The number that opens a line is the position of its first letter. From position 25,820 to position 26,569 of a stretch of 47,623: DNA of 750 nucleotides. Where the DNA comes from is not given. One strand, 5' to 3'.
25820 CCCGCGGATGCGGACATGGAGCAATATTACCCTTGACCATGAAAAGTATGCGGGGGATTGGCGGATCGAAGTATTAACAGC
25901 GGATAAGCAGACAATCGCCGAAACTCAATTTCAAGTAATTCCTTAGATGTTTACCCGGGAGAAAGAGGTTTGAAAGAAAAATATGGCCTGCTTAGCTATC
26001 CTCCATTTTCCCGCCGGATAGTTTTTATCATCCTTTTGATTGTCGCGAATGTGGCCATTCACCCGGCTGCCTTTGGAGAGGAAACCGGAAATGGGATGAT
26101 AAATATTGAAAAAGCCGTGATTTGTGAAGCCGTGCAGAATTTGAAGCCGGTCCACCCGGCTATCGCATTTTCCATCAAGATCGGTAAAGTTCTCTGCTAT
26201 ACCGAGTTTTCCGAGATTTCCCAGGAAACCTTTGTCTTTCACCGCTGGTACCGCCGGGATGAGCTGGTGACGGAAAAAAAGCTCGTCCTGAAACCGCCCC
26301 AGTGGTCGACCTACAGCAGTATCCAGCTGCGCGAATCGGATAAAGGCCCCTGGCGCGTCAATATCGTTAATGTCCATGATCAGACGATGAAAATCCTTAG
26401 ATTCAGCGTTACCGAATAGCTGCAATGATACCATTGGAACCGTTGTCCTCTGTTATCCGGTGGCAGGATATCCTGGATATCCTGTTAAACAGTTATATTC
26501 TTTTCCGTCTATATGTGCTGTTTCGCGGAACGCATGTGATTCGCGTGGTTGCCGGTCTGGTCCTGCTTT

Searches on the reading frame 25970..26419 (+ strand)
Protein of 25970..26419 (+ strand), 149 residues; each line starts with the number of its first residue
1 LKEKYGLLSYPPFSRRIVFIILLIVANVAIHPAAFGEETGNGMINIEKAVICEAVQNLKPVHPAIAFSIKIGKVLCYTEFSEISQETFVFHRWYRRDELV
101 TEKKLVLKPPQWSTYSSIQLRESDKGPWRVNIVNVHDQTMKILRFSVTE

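Call 6: search_protein_families(library=pfam, proteins=[window:25970-26419:+], max_evalue=0.01)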
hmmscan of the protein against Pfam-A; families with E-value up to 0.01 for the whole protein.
window:25970-26419:+ (149 aa): 1 family
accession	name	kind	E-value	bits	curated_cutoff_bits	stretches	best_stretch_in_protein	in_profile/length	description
PF11141.13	DUF2914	-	1.8e-17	63.2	23.6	1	88-147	3-62/62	Protein of unknown function (DUF2914)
